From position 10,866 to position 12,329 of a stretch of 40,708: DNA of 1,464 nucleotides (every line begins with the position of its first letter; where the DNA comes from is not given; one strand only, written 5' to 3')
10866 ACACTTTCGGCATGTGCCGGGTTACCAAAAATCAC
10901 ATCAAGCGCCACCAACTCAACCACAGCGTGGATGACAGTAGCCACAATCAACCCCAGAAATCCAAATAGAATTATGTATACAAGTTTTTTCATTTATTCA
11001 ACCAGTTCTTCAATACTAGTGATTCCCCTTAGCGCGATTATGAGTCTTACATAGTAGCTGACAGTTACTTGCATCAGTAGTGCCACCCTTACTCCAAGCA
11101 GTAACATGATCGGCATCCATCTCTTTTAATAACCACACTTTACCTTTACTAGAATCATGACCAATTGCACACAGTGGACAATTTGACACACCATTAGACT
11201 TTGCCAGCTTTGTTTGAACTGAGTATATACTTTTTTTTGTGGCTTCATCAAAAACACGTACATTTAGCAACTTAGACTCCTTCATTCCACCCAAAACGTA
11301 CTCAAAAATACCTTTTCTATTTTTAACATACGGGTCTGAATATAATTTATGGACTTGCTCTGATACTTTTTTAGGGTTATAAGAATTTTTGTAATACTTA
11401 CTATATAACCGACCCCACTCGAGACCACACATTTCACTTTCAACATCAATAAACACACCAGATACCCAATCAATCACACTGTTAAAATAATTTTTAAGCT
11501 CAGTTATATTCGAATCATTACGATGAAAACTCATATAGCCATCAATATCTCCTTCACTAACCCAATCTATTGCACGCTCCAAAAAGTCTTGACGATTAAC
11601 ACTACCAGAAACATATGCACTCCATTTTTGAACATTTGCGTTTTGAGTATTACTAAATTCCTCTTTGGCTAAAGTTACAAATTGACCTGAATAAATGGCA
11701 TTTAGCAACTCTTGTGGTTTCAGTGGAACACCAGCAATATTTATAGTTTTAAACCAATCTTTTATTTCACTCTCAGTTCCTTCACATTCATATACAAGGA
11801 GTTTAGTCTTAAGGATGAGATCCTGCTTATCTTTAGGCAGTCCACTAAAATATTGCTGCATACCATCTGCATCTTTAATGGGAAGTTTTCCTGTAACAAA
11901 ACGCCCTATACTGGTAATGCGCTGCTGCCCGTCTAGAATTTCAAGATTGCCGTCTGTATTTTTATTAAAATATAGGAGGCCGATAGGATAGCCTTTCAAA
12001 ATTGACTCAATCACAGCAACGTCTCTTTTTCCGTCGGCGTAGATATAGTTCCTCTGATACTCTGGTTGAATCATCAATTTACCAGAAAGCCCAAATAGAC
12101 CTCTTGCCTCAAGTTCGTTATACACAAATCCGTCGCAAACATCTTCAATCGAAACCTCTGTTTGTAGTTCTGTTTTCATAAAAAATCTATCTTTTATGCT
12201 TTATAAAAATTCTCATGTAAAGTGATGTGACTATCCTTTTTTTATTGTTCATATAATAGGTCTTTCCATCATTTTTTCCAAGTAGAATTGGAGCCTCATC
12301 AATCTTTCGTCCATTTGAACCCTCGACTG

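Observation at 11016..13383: A+T-rich islet: EcoRI-family adenine MTase coupled to a DUF262-HNH nuclease, an atypical R-M or modification-sensing defence candidate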

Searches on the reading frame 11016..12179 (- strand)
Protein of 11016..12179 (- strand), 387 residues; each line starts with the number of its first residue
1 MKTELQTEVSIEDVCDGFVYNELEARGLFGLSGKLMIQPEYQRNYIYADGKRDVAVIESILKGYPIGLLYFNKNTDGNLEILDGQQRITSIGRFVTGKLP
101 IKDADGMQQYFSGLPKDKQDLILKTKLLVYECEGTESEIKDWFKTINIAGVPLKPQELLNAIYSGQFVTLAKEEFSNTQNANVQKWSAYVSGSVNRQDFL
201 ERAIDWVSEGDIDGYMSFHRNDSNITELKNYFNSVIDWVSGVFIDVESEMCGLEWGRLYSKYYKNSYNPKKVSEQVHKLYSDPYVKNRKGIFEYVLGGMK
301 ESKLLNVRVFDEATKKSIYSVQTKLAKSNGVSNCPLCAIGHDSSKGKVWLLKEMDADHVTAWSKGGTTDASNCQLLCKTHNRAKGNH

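Call 3: search_protein_families(library=pfam, proteins=[window:11016-12179:-], max_evalue=0.1)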
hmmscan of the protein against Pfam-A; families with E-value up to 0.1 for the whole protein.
window:11016-12179:- (387 aa): 3 families
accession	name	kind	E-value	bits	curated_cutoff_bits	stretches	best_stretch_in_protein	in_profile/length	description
PF03235.19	GmrSD_N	-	2.5e-22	80.4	33.2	1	36-163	12-198/199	GmrSD restriction endonuclease, N-terminal domain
PF01844.29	HNH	-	2.1e-07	31.4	21.4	1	344-386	11-46/47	HNH endonuclease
PF14279.12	HNH_5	-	0.001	19.4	27.5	1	353-386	12-45/56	HNH endonuclease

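Call 4: search_protein_families(library=ncbifam, proteins=[window:11016-12179:-], max_evalue=0.1)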
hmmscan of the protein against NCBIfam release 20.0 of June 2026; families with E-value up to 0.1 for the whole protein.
window:11016-12179:- (387 aa): 1 family
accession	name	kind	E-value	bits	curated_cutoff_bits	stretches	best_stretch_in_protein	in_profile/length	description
NF040563.1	guided_IscB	equivalog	0.0056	15.8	175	1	353-386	204-237/314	RNA-guided endonuclease IscB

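Call 5: search_protein_families(library=padloc, proteins=[window:11016-12179:-], max_evalue=0.1)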
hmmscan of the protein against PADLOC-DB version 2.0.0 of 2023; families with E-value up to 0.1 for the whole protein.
window:11016-12179:- (387 aa): 12 families
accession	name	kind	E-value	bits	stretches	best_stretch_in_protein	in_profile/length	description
PDLC03418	REase_II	-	5.8e-84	280.4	1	10-386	9-371/372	Type II restriction enzyme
PDLC03877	NsnA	-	1.6e-29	101.4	1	33-177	63-214/385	-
PDLC04027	PD-T4-2_A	-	6.5e-13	46.5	1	32-207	49-239/363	-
PDLC04153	HEC-05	-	2.6e-05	20.6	1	31-74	17-58/621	-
PDLC04151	HEC-05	-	3.2e-05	20.8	1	36-71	40-74/600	-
PDLC04154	HEC-06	-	9.6e-05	19.2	1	33-92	21-86/569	-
PDLC04150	HEC-05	-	0.00086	16.3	0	38-75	24-60/583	-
PDLC04152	HEC-05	-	0.0014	15.3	1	37-78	21-65/566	-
PDLC02687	Orf5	-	0.0036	14.1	1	39-95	21-83/543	Orf5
PDLC04155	HEC-06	-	0.0037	13.8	1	38-90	23-82/562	-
PDLC04157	HEC-06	-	0.0092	12.6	1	38-92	25-86/558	-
PDLC04709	PDC-M55C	-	0.033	10.8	1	33-83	27-74/554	-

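Call 6: find_homologous_proteins(query=window:11016-12179:-)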
Query window:11016-12179:- (387 aa): 8000 proteins with E <= 0.001 among 8000 candidates; the best 120 are listed.
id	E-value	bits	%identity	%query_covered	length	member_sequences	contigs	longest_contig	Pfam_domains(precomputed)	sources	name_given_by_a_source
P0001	1.8e-215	733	80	100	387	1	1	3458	PF01844.30,PF03235.20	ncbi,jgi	jgi:hypothetical protein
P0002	1.8e-215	733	80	100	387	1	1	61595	PF01844.30,PF03235.20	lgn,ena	-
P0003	3.5e-215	732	80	100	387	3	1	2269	PF01844.30,PF03235.20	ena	-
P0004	8.6e-214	728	80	100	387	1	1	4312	PF01844.30,PF03235.20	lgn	-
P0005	9.3e-214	728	79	100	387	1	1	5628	PF01844.30,PF03235.20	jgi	jgi:5-methylcytosine-specific restriction endonuclease McrA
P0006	1.7e-213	727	80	100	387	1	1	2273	PF01844.30,PF03235.20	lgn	-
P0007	2.3e-213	726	79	100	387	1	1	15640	PF01844.30,PF03235.20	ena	-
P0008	3.5e-213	726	79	100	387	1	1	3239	PF01844.30,PF03235.20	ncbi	-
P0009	5.8e-213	725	79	100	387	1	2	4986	PF01844.30,PF03235.20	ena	-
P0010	7.2e-213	725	79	100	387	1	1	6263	PF01844.30,PF03235.20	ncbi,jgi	jgi:hypothetical protein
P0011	1.2e-212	724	79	100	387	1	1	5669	PF01844.30,PF03235.20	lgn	-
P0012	1.2e-212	724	79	100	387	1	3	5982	PF01844.30,PF03235.20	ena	-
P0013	4.8e-212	722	79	100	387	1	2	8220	PF01844.30,PF03235.20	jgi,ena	-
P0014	6.1e-212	722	78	100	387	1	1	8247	PF01844.30,PF03235.20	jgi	jgi:hypothetical protein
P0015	8.3e-212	721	79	100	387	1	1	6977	PF01844.30,PF03235.20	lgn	-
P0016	1.1e-211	721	79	100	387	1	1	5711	PF01844.30,PF03235.20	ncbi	-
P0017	1.3e-211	721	79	100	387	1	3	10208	PF01844.30,PF03235.20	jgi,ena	-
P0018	2.4e-211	720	79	100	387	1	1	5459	PF01844.30,PF03235.20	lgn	-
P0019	2.9e-211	719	78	100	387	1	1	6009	PF01844.30,PF03235.20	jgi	jgi:5-methylcytosine-specific restriction endonuclease McrA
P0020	3.3e-211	719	79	100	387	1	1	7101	PF01844.30,PF03235.20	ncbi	ncbi:MAG: DUF262 domain-containing protein [Candidatus Paceibacterota bacterium]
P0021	2.0e-210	717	79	100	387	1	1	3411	PF01844.30,PF03235.20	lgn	-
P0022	1.5e-209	714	78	100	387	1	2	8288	PF01844.30,PF03235.20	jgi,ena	-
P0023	2.7e-209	713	77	100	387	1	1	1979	PF01844.30,PF03235.20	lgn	-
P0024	6.5e-209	712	77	100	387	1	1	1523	PF01844.30,PF03235.20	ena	-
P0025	1.0e-208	711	78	100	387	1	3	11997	PF01844.30,PF03235.20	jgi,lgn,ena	-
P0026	8.3e-208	708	76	100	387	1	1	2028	PF01844.30,PF03235.20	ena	-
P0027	1.0e-207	708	76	100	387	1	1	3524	PF01844.30,PF03235.20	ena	-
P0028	4.2e-207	706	76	100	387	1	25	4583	PF01844.30,PF03235.20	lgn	-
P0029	4.6e-207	706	77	100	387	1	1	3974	PF01844.30,PF03235.20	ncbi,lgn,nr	ncbi:DUF262 domain-containing protein [Patescibacteria group bacterium]|nr:DUF262 domain-containing 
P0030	1.1e-206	704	77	100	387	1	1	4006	PF01844.30,PF03235.20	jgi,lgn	-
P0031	2.4e-206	703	77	100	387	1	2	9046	PF01844.30,PF03235.20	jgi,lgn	jgi:5-methylcytosine-specific restriction endonuclease McrA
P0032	5.9e-206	702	76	100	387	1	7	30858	PF01844.30,PF03235.20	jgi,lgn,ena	jgi:5-methylcytosine-specific restriction endonuclease McrA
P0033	6.1e-206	702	76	100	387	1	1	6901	PF01844.30,PF03235.20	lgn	-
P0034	1.1e-205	701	77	100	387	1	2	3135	PF01844.30,PF03235.20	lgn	-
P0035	1.2e-205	701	75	100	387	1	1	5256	PF01844.30,PF03235.20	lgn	-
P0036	1.9e-205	700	76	100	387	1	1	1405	PF01844.30,PF03235.20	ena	-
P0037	2.3e-205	700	76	100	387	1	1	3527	PF01844.30,PF03235.20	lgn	-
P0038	2.3e-205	700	76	100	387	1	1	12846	PF01844.30,PF03235.20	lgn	-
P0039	2.8e-205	700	76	100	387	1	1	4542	PF01844.30,PF03235.20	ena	-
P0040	3.1e-205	700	76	100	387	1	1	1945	PF01844.30,PF03235.20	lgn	-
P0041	3.6e-205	699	77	100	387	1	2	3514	PF01844.30,PF03235.20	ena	-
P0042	4.5e-205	699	76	100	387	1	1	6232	PF01844.30,PF03235.20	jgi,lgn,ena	-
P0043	5.8e-205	699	77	100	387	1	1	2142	PF01844.30,PF03235.20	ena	-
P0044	5.9e-205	699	77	100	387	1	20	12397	PF01844.30,PF03235.20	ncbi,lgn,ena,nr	ncbi:MAG: DUF262 domain-containing protein [Bacteroidetes bacterium]|nr:DUF262 domain-containing pro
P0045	6.4e-205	698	76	100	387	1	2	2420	PF01844.30,PF03235.20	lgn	-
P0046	6.8e-205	698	76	100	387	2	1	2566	PF01844.30,PF03235.20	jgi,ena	-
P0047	6.9e-205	698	77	100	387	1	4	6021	PF01844.30,PF03235.20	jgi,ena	-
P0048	7.6e-205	698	76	100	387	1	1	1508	PF01844.30,PF03235.20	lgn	-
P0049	8.1e-205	698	74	100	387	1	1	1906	PF01844.30,PF03235.20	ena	-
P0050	9.3e-205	698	77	100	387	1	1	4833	PF01844.30,PF03235.20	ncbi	-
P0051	9.4e-205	698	77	100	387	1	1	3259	PF01844.30,PF03235.20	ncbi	-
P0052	1.1e-204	698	77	100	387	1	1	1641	PF01844.30,PF03235.20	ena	-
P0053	1.1e-204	698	76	100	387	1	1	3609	PF01844.30,PF03235.20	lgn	-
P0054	1.6e-204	697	76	100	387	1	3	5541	PF01844.30,PF03235.20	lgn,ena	-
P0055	1.7e-204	697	76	100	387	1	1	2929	PF01844.30,PF03235.20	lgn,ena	-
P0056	1.8e-204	697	76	100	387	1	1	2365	PF01844.30,PF03235.20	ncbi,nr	ncbi:MAG: DUF262 domain-containing protein [Ignavibacteriae bacterium]|nr:DUF262 domain-containing p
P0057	2.2e-204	697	76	100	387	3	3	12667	PF01844.30,PF03235.20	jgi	jgi:hypothetical protein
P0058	2.4e-204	697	76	100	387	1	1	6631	PF01844.30,PF03235.20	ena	-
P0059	2.7e-204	696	77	100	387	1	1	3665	PF01844.30,PF03235.20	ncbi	-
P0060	2.8e-204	696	76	100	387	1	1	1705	PF01844.30,PF03235.20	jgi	-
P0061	2.9e-204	696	77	100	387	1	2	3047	PF01844.30,PF03235.20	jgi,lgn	-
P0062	2.9e-204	696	77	100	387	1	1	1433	PF01844.30,PF03235.20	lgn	-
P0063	3.2e-204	696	76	100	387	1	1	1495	PF01844.30,PF03235.20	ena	-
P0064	3.2e-204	696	76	100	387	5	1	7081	PF01844.30,PF03235.20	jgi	jgi:hypothetical protein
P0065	3.7e-204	696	75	100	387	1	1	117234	PF01844.30,PF03235.20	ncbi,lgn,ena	-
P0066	3.8e-204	696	76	100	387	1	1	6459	PF01844.30,PF03235.20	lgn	-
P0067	4.6e-204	696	76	100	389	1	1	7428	PF01844.30,PF03235.20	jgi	-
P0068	4.8e-204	696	76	100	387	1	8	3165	PF01844.30,PF03235.20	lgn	-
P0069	4.8e-204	696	76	100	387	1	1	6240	PF01844.30,PF03235.20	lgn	-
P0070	5.3e-204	695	76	100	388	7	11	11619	PF01844.30,PF03235.20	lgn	-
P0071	7.8e-204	695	75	100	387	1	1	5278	PF01844.30,PF03235.20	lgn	-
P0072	8.4e-204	695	77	100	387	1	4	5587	PF01844.30,PF03235.20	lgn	-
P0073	1.1e-203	694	76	100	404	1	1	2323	PF01844.30,PF03235.20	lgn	-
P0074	1.1e-203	694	76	100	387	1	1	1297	PF01844.30,PF03235.20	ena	-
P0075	1.2e-203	694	75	100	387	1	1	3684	PF01844.30,PF03235.20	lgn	-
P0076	1.3e-203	694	75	100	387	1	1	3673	PF01844.30,PF03235.20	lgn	-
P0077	1.5e-203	694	76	100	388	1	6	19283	PF01844.30,PF03235.20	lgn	-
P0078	1.6e-203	694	76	100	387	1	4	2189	PF01844.30,PF03235.20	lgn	-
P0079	1.6e-203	694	76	100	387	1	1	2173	PF01844.30,PF03235.20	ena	-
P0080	1.7e-203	694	76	100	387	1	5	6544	PF01844.30,PF03235.20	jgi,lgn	jgi:5-methylcytosine-specific restriction endonuclease McrA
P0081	1.9e-203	694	76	100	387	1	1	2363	PF01844.30,PF03235.20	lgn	-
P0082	2.1e-203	694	76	100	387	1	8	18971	PF01844.30,PF03235.20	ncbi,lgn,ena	-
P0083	2.2e-203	693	76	100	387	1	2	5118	PF01844.30,PF03235.20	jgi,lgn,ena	jgi:hypothetical protein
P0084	2.3e-203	693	75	100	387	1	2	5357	PF01844.30,PF03235.20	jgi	jgi:hypothetical protein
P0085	2.5e-203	693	76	100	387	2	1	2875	PF01844.30,PF03235.20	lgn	-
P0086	2.8e-203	693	75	100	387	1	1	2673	PF01844.30,PF03235.20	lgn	-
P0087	2.9e-203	693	74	100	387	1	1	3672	PF01844.30,PF03235.20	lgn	-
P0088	2.9e-203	693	76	100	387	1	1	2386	PF01844.30,PF03235.20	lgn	-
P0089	3.2e-203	693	75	100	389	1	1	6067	PF01844.30,PF03235.20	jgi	jgi:5-methylcytosine-specific restriction endonuclease McrA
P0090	3.3e-203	693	75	100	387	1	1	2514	PF01844.30,PF03235.20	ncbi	-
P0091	3.6e-203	693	76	100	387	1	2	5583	PF01844.30,PF03235.20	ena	-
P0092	4.2e-203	693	76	100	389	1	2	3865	PF01844.30,PF03235.20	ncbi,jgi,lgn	-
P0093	4.2e-203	693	75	100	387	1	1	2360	PF01844.30,PF03235.20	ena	-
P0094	4.5e-203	692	75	100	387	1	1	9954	PF01844.30,PF03235.20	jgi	jgi:hypothetical protein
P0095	4.8e-203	692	74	100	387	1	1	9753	PF01844.30,PF03235.20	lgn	-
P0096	4.9e-203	692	76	100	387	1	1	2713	PF01844.30,PF03235.20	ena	-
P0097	5.2e-203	692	76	100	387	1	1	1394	PF01844.30,PF03235.20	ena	-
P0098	5.2e-203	692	74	100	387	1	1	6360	PF01844.30,PF03235.20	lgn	-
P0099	5.3e-203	692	76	100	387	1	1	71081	PF01844.30,PF03235.20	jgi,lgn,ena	-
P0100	5.8e-203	692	76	100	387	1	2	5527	PF01844.30,PF03235.20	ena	-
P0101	6.2e-203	692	75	100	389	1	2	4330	PF03235.20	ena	-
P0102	6.4e-203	692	76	100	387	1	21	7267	PF01844.30,PF03235.20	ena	-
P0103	6.6e-203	692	76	100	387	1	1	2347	PF01844.30,PF03235.20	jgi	jgi:hypothetical protein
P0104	7.1e-203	692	76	100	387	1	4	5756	PF01844.30,PF03235.20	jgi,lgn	-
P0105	7.4e-203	692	75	100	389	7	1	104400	PF01844.30,PF03235.20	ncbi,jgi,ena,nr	ncbi:DUF262 domain-containing protein [Patescibacteria group bacterium]|nr:DUF262 domain-containing 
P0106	8.1e-203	692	75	100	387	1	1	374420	PF01844.30,PF03235.20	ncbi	-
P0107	8.2e-203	692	76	100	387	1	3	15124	PF01844.30,PF03235.20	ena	-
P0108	8.3e-203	692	75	100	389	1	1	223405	PF01844.30,PF03235.20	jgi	jgi:hypothetical protein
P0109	8.9e-203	691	75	100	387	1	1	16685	PF01844.30,PF03235.20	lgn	-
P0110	9.3e-203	691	75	100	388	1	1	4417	PF01844.30,PF03235.20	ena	-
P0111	9.5e-203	691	75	100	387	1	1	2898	PF01844.30,PF03235.20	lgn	-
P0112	1.0e-202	691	74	100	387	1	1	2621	PF01844.30,PF03235.20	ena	-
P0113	1.1e-202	691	76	100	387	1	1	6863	PF01844.30,PF03235.20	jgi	jgi:5-methylcytosine-specific restriction endonuclease McrA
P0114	1.2e-202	691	76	100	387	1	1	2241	PF01844.30,PF03235.20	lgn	-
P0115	1.2e-202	691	76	100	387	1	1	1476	PF01844.30,PF03235.20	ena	-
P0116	1.4e-202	691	75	100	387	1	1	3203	PF01844.30,PF03235.20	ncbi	-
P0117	1.6e-202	691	75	100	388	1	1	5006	PF01844.30,PF03235.20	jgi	-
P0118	1.7e-202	691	75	100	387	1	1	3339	PF01844.30,PF03235.20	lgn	-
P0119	1.7e-202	690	76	100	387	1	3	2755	PF01844.30,PF03235.20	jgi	jgi:hypothetical protein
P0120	1.8e-202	690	76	100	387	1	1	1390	PF01844.30,PF03235.20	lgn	-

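Call 7: search_solved_structures(query=window:11016-12179:-, max_evalue=1, show_alignments=2)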
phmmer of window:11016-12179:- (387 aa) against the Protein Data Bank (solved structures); distinct sequences matched with E-value up to 1: 8.
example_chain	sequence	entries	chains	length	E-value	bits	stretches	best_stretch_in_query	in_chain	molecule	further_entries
9lcw_A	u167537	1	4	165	0.081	15.1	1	183-244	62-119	Thermostable direct hemolysin-related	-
7v03_A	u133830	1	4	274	0.14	14.3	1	130-222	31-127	triosephosphate isomerase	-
4wx3_A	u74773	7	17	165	0.14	14.3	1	183-244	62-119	Hemolysin, heat labile | Thermostable direct hemolysin-related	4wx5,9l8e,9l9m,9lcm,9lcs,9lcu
4obt_A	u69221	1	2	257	0.21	13.7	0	130-211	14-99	Triosephosphate isomerase, cytosolic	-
6nxw_A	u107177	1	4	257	0.61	12.2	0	130-211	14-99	Triosephosphate isomerase, cytosolic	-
6nxs_A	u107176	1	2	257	0.61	12.2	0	130-211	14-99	Triosephosphate isomerase, cytosolic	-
6nxx_A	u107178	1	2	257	0.64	12.1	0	130-211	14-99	Triosephosphate isomerase, cytosolic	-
6nxy_A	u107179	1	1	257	0.64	12.1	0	130-211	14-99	Triosephosphate isomerase, cytosolic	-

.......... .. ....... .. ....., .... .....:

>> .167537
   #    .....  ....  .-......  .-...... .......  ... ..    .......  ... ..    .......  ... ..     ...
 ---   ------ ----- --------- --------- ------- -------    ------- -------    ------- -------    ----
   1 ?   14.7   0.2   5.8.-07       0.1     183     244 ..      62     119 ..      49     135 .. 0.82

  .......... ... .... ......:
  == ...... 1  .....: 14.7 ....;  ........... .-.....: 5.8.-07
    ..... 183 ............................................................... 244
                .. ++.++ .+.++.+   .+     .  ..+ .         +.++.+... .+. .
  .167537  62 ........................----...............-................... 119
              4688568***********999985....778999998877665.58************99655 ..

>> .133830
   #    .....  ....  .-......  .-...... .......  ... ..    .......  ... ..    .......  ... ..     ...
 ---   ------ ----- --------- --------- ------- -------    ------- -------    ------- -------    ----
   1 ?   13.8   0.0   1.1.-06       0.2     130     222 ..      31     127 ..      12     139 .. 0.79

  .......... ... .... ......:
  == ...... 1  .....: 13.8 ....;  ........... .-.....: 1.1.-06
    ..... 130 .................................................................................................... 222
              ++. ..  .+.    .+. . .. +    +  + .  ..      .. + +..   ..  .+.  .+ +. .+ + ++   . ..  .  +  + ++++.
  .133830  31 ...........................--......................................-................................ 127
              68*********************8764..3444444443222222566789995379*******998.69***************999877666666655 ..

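Call 10: search_dna_similar(query=window:11016-12179:-, collection=plasmids, mode=protein, max_rows=20)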
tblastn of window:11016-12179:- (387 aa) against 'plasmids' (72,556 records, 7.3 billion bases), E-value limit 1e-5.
Records with a match: 135; places in all: 139; records where one place covers at least 80% of the query: 43.
Best place of each record, by identity: 60-80% 16; <60% 119.
By first word of the organism name: Escherichia 16; Enterococcus 12; Salmonella 10; Acinetobacter 8; Klebsiella 6; Rhodococcus 4; Rhizobium 4; Apilactobacillus 3; Variovorax 3; Campylobacter 3; and 50 more.
By predicted mobility (MOB-suite, as given by PLSDB): non-mobilizable 58; conjugative 53; mobilizable 24.
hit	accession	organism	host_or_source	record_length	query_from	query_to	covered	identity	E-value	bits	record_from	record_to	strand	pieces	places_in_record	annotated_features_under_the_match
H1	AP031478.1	Moraxella osloensis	Homo sapiens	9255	1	387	100%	68.6%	7e-177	553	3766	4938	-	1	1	hypothetical protein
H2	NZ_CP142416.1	Enterococcus faecium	Bovine,milk sample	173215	1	387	100%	63.8%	1e-163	514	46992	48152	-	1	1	DUF262 domain-containing protein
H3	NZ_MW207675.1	Enterococcus faecium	-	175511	1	387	100%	63.8%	1e-163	514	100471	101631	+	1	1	DUF262 domain-containing protein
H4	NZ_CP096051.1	Enterococcus faecium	piglet,cell culture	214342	1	387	100%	63.8%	1e-163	514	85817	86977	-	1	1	DUF262 domain-containing protein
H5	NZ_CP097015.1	Enterococcus faecium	whole organism,pet food (BARF)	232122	1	387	100%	63.8%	1e-163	514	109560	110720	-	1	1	DUF262 domain-containing protein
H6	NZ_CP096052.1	Enterococcus faecium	nursery pig,cell culture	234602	1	387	100%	63.8%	1e-163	514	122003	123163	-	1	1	DUF262 domain-containing protein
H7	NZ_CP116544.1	Enterococcus faecium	Bos taurus,whole organism,fecal sample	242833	1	387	100%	63.8%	1e-163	514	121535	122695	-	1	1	DUF262 domain-containing protein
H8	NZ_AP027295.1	Enterococcus faecium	Bacteria,excrement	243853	1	387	100%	63.8%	1e-163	514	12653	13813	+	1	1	DUF262 domain-containing protein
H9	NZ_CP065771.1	Enterococcus faecium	Homo sapiens,Digestive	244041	1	387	100%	63.8%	1e-163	514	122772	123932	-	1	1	DUF262 domain-containing protein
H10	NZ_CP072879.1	Enterococcus faecium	stream/river surface water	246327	1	387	100%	63.8%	1e-163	514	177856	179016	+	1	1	DUF262 domain-containing protein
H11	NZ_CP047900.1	Pseudarthrobacter psychrotolerans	Single cell,Antarctic soil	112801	1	386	100%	62.1%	9e-155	489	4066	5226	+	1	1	DUF262 domain-containing protein | adenine-specific methyltransferase EcoRI family protein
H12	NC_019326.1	Arthrobacter sp. 31.31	heavy aromatic hydrocarbon contaminated ...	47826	1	386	100%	61.3%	6e-151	478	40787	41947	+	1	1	DUF262 domain-containing protein | adenine-specific methyltransferase EcoRI family protein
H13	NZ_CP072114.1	Yimella sp. cx-51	Procambus clarkii,intestinal contents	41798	3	387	99%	61.2%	5e-150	476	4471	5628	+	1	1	DUF262 domain-containing protein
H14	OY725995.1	Phocaeicola massiliensis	-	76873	1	386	100%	60.9%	2e-162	511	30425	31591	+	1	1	record has no annotation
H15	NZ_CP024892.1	Rhodococcus ruber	cell culture,activated sludge from ...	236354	1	386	100%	60.1%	1e-149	474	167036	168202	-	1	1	DUF262 domain-containing protein | adenine-specific methyltransferase EcoRI family protein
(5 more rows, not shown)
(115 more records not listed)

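Call 11: search_dna_similar(query=window:11016-12179:-, collection=phages, mode=protein, max_rows=20)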
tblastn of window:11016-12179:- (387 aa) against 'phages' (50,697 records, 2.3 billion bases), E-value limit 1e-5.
Records with a match: 49; places in all: 49; records where one place covers at least 80% of the query: 4.
Best place of each record, by identity: 60-80% 2; <60% 47.
By first word of the organism name: Enterobacter 8; Salmonella 7; Erwinia 6; Vibrio 5; Klebsiella 5; Citrobacter 4; Flavobacterium 2; Bacteriophage 2; Cronobacter 2; Escherichia 2; and 6 more.
By host as written in the record: Salmonella enterica subsp. enterica serovar Typhimurium 4; - 3; Flavobacterium sp. LMO6 2; Enterobacter cloacae complex 2; Citrobacter sp. 2; Klebsiella pneumoniae 2; Salmonella enterica subsp. enterica serovar Brandenburg 2; Erwinia amylovora 1/79Sm 2; and 27 more.
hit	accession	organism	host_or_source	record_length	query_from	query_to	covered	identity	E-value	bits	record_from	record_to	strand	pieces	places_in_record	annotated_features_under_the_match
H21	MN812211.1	Flavobacterium phage vB_FspS_laban6-1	Flavobacterium sp. LMO6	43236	8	386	98%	72.6%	0e+0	588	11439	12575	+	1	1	HNH endonuclease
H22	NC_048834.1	Flavobacterium phage vB_FspS_laban6-1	Flavobacterium sp. LMO6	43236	8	386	98%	72.6%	0e+0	588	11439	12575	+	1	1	DUF262 domain-containing protein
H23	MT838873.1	Bacteriophage sp.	human fecal samples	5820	1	386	100%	59.9%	4e-154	482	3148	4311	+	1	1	record has no annotation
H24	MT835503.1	Bacteriophage sp.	human fecal samples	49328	1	387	100%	40.8%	3e-82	279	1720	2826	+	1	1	record has no annotation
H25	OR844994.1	Staphylococcus phage SA 1306 Kay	Staphylococcus aureus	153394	152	387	61%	49.6%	2e-45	207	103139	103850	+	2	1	record has no annotation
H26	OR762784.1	Vibrio phage L9-1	Vibrio sp.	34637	6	165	41%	29.2%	7e-10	67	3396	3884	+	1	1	hypothetical protein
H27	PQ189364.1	Vibrio phage 10N.286.55.A5_PE003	Vibrio cyclitrophicus 10N.286.55.A5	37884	37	218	47%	23.9%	3e-6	56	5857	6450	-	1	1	hypothetical protein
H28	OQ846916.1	Alicyclobacillus phage KKP_3916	Alicyclobacillus acidoterrestris strain ...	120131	33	158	33%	31.7%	1e-6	57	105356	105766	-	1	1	hypothetical protein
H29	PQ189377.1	Vibrio phage 10N.286.55.E6_PE002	Vibrio cyclitrophicus 10N.286.55.E6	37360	37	165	33%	30.6%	4e-9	65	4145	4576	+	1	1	hypothetical protein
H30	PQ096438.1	Enterobacter phage Nando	Enterobacter cloacae complex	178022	35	162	33%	28.9%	2e-9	66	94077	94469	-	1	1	hypothetical protein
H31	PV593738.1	Enterobacter phage vB_ECC_YI837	Enterobacter cloacae ST 837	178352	35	162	33%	28.9%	2e-9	66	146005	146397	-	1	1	hypothetical protein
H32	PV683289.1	Klebsiella phage HMGUkp1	Klebsiella sp.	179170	35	162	33%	28.9%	2e-9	66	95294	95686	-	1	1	hypothetical protein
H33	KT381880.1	Citrobacter phage Margaery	Citrobacter sp.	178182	35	162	33%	28.9%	2e-9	66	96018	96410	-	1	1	hypothetical protein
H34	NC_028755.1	Citrobacter phage Margaery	Citrobacter sp.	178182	35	162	33%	28.9%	2e-9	66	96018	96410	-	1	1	hypothetical protein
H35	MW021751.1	Cronobacter phage vB_CsaM_Cronuts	Cronobacter sakazakii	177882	35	162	33%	28.9%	2e-9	66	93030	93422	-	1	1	DUF262 domain-containing protein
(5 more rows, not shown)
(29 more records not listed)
